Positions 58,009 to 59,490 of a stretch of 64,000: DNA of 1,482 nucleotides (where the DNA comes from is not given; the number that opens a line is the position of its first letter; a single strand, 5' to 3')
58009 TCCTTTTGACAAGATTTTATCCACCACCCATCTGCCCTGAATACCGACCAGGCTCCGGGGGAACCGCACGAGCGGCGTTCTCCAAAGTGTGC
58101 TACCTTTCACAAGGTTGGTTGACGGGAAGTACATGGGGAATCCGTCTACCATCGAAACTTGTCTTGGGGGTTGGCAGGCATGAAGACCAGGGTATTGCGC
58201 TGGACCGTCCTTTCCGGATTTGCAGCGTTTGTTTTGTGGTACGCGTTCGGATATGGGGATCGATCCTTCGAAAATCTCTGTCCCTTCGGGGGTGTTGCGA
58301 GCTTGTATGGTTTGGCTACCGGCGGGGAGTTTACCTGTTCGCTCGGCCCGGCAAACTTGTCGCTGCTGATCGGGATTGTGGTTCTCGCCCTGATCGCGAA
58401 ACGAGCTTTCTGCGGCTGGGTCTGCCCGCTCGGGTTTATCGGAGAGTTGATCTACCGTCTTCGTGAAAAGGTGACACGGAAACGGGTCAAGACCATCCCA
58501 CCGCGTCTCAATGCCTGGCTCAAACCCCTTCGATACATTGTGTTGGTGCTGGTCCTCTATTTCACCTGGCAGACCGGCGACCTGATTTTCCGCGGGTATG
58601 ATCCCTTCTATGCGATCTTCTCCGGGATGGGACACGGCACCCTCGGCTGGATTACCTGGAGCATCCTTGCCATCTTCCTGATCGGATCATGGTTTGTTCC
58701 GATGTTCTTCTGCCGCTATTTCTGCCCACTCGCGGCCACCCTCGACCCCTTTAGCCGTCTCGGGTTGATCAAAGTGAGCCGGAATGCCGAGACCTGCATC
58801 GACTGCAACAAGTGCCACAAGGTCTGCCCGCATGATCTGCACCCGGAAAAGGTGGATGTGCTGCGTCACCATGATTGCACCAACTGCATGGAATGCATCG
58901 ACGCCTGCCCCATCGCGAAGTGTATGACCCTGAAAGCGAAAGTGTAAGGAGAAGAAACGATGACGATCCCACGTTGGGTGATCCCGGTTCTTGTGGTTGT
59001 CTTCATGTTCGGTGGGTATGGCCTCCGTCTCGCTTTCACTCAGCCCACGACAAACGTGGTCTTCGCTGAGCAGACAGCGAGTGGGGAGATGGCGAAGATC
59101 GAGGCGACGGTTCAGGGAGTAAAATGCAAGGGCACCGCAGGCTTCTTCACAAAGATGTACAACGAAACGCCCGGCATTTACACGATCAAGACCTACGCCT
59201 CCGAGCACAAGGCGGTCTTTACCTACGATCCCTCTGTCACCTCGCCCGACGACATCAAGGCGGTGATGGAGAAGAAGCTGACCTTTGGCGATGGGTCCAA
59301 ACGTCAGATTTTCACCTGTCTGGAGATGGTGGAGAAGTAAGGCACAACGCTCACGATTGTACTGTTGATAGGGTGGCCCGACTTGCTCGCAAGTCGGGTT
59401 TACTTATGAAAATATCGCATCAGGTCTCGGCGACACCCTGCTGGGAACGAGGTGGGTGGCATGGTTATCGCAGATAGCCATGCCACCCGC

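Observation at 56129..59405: Compact terminator-bounded operon: PqqD-like RRE + HPr-kinase-like P-loop kinase + soluble S26 peptidase + NapH-like polyferredoxin + small membrane protein. Candidate uncharacterised peptide-modification (RiPP-like) cassette with no visible precursor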

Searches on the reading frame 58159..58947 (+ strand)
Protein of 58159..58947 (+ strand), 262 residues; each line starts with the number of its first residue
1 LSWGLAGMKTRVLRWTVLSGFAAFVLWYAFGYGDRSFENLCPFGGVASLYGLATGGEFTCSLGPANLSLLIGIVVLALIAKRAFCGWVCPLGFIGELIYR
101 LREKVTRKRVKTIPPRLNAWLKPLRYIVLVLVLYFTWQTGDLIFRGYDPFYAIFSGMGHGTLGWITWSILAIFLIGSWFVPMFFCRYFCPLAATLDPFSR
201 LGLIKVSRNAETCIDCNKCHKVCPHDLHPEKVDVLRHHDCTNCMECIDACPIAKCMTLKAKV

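Call 3: search_protein_families(library=pfam, proteins=[window:58159-58947:+], max_evalue=1)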
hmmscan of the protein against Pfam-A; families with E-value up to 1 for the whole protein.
window:58159-58947:+ (262 aa): 16 families
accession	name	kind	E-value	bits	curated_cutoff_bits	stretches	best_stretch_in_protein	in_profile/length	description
PF12801.12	Fer4_5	-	8.7e-17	61.3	22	2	62-105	1-45/48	4Fe-4S binding domain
PF14697.11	Fer4_21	-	1.1e-06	29.1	35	1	210-258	5-59/59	4Fe-4S dicluster domain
PF13237.11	Fer4_10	-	1.6e-06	28.3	25.5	1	206-251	2-53/53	4Fe-4S dicluster domain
PF12838.12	Fer4_7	-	1.9e-06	28.6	27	2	185-226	8-51/52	4Fe-4S dicluster domain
PF00037.32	Fer4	-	4.3e-06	26.8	21.1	2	209-226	4-21/24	4Fe-4S binding domain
PF12837.12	Fer4_6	-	3.1e-05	24.1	25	2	206-226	2-22/24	4Fe-4S binding domain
PF13746.11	Fer4_18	-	8.3e-05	23.2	27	1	208-251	56-96/114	4Fe-4S dicluster domain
PF13187.11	Fer4_9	-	0.00047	20.6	27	2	213-251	2-48/52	4Fe-4S dicluster domain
PF12797.12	Fer4_2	-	0.00059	20.1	24.5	2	206-224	3-21/22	4Fe-4S binding domain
PF12800.12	Fer4_4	-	0.0013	19.3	24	2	239-251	3-15/17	4Fe-4S binding domain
PF13534.11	Fer4_17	-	0.0036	18.2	22.2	1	207-228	40-61/61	4Fe-4S dicluster domain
PF13484.11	Fer4_16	-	0.0059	17.8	30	1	213-227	2-16/66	4Fe-4S double cluster binding domain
PF25160.1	LdpA_Fe-S-bd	-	0.015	15.5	27.6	1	185-227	9-42/49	LdpA Fe-S cluster-binding domain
PF12798.12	Fer4_3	-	0.11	13.9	27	1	240-251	1-12/15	4Fe-4S binding domain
PF13370.11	Fer4_13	-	0.13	13.4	24.5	1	211-225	4-18/58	4Fe-4S single cluster domain of Ferredoxin I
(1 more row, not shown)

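Call 4: search_protein_families(library=ncbifam, proteins=[window:58159-58947:+], max_evalue=1)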
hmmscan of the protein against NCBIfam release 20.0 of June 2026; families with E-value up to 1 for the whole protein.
window:58159-58947:+ (262 aa): 46 families (the best 25 are shown)
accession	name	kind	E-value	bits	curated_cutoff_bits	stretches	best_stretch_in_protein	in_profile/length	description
TIGR02163.1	napH_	subfamily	2.1e-34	119.2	213.05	1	69-251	62-247/255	NapH/MauN family ferredoxin-type protein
NF007013.0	PRK09477.1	equivalog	7.5e-29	100.7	234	1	70-251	90-270/286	quinol dehydrogenase ferredoxin subunit NapH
NF046105.1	TransRegNosR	equivalog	1.8e-13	49.7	1000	1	74-246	490-661/680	transcriptional regulator NosR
NF043039.1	HgcAB_like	equivalog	2.6e-08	33.9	285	1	134-251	229-345/350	HgcAB-like fusion protein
TIGR02745.1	ccoG_rdxA_fixG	equivalog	2.7e-08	33.2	316.7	2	209-251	229-268/435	cytochrome c oxidase accessory protein CcoG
NF038196.1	ferrodoxin_EFR1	subfamily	3.3e-06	27.3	75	1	210-252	183-226/242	EFR1 family ferrodoxin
NF040864.1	HgcB_ferredoxin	equivalog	7.3e-06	25.7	99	1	208-253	11-59/93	mercury methylation ferredoxin HgcB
TIGR04395.1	cutC_activ_rSAM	equivalog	8.5e-05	22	360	1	204-252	47-100/309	choline TMA-lyase-activating enzyme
TIGR02912.1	sulfite_red_C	equivalog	9.2e-05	21.6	324.1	1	192-253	150-216/314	sulfite reductase subunit C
TIGR02494.1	PFLE_PFLC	subfamily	0.00065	19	174.35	1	206-253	43-95/293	glycyl-radical enzyme activating protein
NF045874.1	Vhu_polyferre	exception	0.00072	18.4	600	1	207-253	192-241/381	F420-non-reducing hydrogenase associated-polyferredoxin VhuB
NF007382.0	PRK09898.1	equivalog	0.00091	18.8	213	1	185-253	131-196/208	ferredoxin-like protein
TIGR02951.1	DMSO_dmsB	equivalog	0.0011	19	214.1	1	185-255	72-139/161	DMSO/selenate family reductase complex B subunit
TIGR01945.1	rnfC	subfamily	0.0014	17.3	245.95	1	208-236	360-388/435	RnfABCDGE type electron transport complex subunit C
TIGR01944.1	rnfB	subfamily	0.0033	17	68.7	1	210-259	112-163/190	RnfABCDGE type electron transport complex subunit B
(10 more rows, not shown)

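Call 36: find_homologous_proteins(query=window:58159-58947:+, max_evalue=0.00001)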
Query window:58159-58947:+ (262 aa): 581 proteins with E <= 0.00001 among 2812 candidates; the best 120 are listed.
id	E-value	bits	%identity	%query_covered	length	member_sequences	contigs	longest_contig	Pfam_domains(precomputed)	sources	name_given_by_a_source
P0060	8.9e-168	575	94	97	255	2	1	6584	PF14697.12,PF12801.13,PF00037.33,PF13237.12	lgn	-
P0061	2.2e-141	488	77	97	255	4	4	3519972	PF14697.12,PF12801.13,PF00037.33,PF12838.13,PF13237.12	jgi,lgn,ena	-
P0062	4.4e-117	409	65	97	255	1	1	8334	PF14697.12,PF12801.13,PF12837.13,PF00037.33,PF12838.13,PF13237.12,PF12800.13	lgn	-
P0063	1.7e-105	371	62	96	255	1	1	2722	PF12801.13,PF00037.33,PF12838.13,PF13237.12,PF13187.12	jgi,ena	-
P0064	1.4e-103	364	60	97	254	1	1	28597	PF12801.13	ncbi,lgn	-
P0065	2.9e-101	357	58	97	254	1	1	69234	PF12801.13,PF12837.13,PF00037.33,PF12798.13,PF12838.13,PF13237.12,PF13187.12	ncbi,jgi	-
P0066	3.1e-101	357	58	97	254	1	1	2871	PF14697.12,PF12801.13,PF12837.13,PF00037.33,PF12838.13,PF13237.12,PF13187.12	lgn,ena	-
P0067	1.6e-100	354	58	97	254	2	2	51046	PF14697.12,PF12801.13,PF12837.13,PF00037.33,PF12838.13,PF13237.12,PF13187.12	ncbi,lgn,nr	ncbi:4Fe-4S binding protein [bacterium]|nr:4Fe-4S binding protein [bacterium]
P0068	2.5e-100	354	60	97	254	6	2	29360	PF12801.13,PF12837.13,PF00037.33,PF12838.13,PF13237.12,PF13187.12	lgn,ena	-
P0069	6.1e-100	352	58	97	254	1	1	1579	PF12801.13,PF00037.33,PF12838.13,PF13237.12,PF13187.12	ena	-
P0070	6.5e-100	352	58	97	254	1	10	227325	PF14697.12,PF12801.13,PF12837.13,PF00037.33,PF12838.13,PF13237.12,PF13187.12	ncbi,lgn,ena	-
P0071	8.2e-100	352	58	96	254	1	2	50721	PF12801.13,PF00037.33,PF13237.12,PF13187.12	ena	-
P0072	2.0e-99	351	56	97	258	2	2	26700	PF14697.12,PF12801.13,PF12837.13,PF00037.33,PF12838.13,PF13237.12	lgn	-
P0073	2.1e-99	351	56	97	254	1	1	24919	PF14697.12,PF12801.13,PF12837.13,PF00037.33,PF12838.13,PF13237.12,PF13187.12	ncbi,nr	ncbi:MAG: 4Fe-4S binding protein [Candidatus Hatepunaea meridiana]|nr:4Fe-4S binding protein [Candid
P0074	4.6e-99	350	60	91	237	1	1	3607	PF14697.12,PF12801.13,PF12837.13,PF00037.33,PF12838.13,PF13237.12,PF13187.12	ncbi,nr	ncbi:MAG: 4Fe-4S binding protein [Candidatus Electryoneaceae bacterium]|nr:4Fe-4S binding protein [C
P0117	4.3e-94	333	55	97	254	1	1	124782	PF12801.13,PF00037.33,PF12838.13,PF13237.12,PF13187.12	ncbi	ncbi:MAG: 4Fe-4S binding protein [Candidatus Zixiibacteriota bacterium]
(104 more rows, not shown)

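Call 37: find_encoding_contigs(protein=P0061, flank=8000, max_places=2)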
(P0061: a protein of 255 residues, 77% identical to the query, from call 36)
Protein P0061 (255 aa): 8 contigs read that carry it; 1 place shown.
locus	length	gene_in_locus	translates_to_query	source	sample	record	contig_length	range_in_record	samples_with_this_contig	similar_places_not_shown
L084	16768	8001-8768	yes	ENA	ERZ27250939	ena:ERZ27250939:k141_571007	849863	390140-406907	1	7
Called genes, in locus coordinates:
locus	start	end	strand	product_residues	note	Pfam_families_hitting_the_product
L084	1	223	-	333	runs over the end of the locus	PF12852:Cupin_6, PF00165:HTH_AraC (faint), PF12833:HTH_18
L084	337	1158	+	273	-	PF04321:RmlD_sub_bind (faint), PF13460:NAD_binding_10, PF05368:NmrA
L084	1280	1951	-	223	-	PF01209:Ubie_methyltran (weak), PF13489:Methyltransf_23, PF13847:Methyltransf_31, PF08241:Methyltransf_11, PF08242:Methyltransf_12, PF13649:Methyltransf_25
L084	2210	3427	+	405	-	PF13620:CarboxypepD_reg, PF13715:CarbopepD_reg_2 (faint)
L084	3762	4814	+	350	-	PF03193:RsgA_GTPase, PF00005:ABC_tran, PF01926:MMR_HSR1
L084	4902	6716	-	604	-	PF18962:Por_Secre_tail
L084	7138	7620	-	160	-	PF05163:DinB, PF12867:DinB_2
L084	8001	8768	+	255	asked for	PF00037:Fer4 (faint), PF12801:Fer4_5, PF12838:Fer4_7 (faint), PF13237:Fer4_10 (weak), PF14697:Fer4_21 (weak)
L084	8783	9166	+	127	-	-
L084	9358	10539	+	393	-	PF10503:Esterase_PHB (weak), PF00326:Peptidase_S9 (weak), PF18962:Por_Secre_tail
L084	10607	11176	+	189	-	PF13489:Methyltransf_23, PF01728:FtsJ (weak), PF02353:CMAS (weak), PF13847:Methyltransf_31, PF08241:Methyltransf_11, PF08242:Methyltransf_12, PF13649:Methyltransf_25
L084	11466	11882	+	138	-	PF20205:DUF6567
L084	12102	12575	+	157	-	PF11158:DUF2938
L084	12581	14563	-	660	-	PF07715:Plug, PF00593:TonB_dep_Rec_b-barrel, PF14905:OMP_b-brl_3 (weak)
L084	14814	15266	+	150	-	PF00583:Acetyltransf_1, PF13673:Acetyltransf_10 (weak), PF13508:Acetyltransf_7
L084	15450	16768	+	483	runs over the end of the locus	PF01839:FG-GAP (faint), PF13517:FG-GAP_3, PF12256:TcdB_toxin_midN (faint), PF13517:FG-GAP_3, PF18962:Por_Secre_tail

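Call 38: find_encoding_contigs(protein=P0073, flank=8000, max_places=2)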
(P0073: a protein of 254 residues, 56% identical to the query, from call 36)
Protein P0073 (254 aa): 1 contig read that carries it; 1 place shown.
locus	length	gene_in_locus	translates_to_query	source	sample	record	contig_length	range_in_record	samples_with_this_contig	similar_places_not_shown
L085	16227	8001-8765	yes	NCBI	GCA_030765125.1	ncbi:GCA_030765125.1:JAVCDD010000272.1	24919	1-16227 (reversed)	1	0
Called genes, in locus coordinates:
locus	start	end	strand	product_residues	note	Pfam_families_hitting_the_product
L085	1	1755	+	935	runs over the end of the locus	PF06480:FtsH_ext (weak), PF00004:AAA, PF17862:AAA_lid_3, PF01434:Peptidase_M41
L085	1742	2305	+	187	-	PF01227:GTP_cyclohydroI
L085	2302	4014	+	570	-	PF13174:TPR_6 (faint), PF13428:TPR_14 (faint), PF13431:TPR_17 (faint), PF14559:TPR_19 (faint), PF07719:TPR_2 (faint), PF00515:TPR_1 (faint)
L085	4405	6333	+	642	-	PF00672:HAMP, PF07228:SpoIIE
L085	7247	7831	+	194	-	PF04945:YHS (weak)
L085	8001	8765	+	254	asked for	PF12801:Fer4_5, PF12838:Fer4_7 (faint), PF13187:Fer4_9 (faint), PF12801:Fer4_5 (weak), PF00037:Fer4 (weak), PF12837:Fer4_6 (weak), PF13237:Fer4_10, PF14697:Fer4_21 (weak)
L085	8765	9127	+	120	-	PF00403:HMA (weak)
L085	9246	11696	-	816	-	PF13620:CarboxypepD_reg, PF13715:CarbopepD_reg_2, PF07715:Plug (weak), PF00593:TonB_dep_Rec_b-barrel, PF14905:OMP_b-brl_3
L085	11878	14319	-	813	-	PF13620:CarboxypepD_reg, PF13715:CarbopepD_reg_2, PF00593:TonB_dep_Rec_b-barrel, PF14905:OMP_b-brl_3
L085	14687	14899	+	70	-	PF13443:HTH_26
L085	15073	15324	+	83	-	-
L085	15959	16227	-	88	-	?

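Call 39: find_encoding_contigs(protein=P0117, flank=8000, max_places=2)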
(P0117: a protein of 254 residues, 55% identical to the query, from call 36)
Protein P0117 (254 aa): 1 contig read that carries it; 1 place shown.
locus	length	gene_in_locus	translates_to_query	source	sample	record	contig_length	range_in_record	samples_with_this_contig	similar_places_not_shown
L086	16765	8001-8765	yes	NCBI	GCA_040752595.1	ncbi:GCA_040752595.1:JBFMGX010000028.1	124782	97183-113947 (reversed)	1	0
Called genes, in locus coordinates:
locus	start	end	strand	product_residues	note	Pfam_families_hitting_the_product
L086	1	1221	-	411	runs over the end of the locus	PF00817:IMS, PF21999:IMS_HHH_1 (weak), PF11799:IMS_C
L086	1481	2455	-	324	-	-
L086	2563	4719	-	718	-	PF01564:Spermine_synth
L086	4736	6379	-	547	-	PF01875:Memo, PF01871:AMMECR1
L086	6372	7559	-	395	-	PF04055:Radical_SAM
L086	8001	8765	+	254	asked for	PF00037:Fer4 (faint), PF12801:Fer4_5, PF12838:Fer4_7 (faint), PF13187:Fer4_9 (faint), PF12801:Fer4_5 (weak), PF13237:Fer4_10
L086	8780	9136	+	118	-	-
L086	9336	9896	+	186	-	-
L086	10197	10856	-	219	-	PF01895:PhoU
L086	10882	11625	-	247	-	PF00005:ABC_tran, PF02463:SMC_N (weak), PF13304:AAA_21 (weak)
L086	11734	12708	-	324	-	PF00528:BPD_transp_1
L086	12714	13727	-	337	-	PF00528:BPD_transp_1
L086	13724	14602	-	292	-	PF12849:PBP_like_2, PF13531:SBP_bac_11, PF12727:PBP_like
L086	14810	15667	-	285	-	PF12849:PBP_like_2, PF01547:SBP_bac_1 (weak), PF13531:SBP_bac_11 (weak), PF12727:PBP_like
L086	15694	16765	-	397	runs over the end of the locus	PF07396:Porin_O_P (weak)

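Call 87: search_protein_families(library=padloc, proteins=[window:58180-58947:+], max_evalue=0.01)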
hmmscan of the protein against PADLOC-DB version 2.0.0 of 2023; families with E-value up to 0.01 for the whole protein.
window:58180-58947:+ (255 aa): 0 families

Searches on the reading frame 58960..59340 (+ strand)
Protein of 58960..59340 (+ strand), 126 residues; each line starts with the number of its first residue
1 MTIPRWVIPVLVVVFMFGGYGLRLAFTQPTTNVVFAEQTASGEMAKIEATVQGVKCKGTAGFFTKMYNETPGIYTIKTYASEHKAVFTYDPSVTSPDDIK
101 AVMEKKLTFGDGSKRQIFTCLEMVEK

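Call 3: search_protein_families(library=pfam, proteins=[window:58960-59340:+], max_evalue=1)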
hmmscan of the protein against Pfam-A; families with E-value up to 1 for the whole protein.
window:58960-59340:+ (126 aa): 1 family
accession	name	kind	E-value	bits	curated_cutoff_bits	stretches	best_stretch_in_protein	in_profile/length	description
PF00403.32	HMA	-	2.7e-05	24.9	24.8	1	50-105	3-58/62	Heavy-metal-associated domain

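Call 4: search_protein_families(library=ncbifam, proteins=[window:58960-59340:+], max_evalue=1)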
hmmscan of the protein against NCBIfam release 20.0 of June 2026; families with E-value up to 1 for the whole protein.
window:58960-59340:+ (126 aa): 2 families
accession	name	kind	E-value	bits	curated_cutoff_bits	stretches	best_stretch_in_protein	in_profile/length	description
NF033556.1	MerTP_fusion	equivalog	2e-06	27.5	180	1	12-105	91-180/186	mercuric transport protein MerTP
NF001812.0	PRK00539.1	equivalog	0.044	13.8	172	1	45-79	14-48/133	F0F1 ATP synthase subunit epsilon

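Call 87: search_protein_families(library=padloc, proteins=[window:58960-59340:+], max_evalue=0.01)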
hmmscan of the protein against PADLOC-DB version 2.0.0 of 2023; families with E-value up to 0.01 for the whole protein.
window:58960-59340:+ (126 aa): 0 families
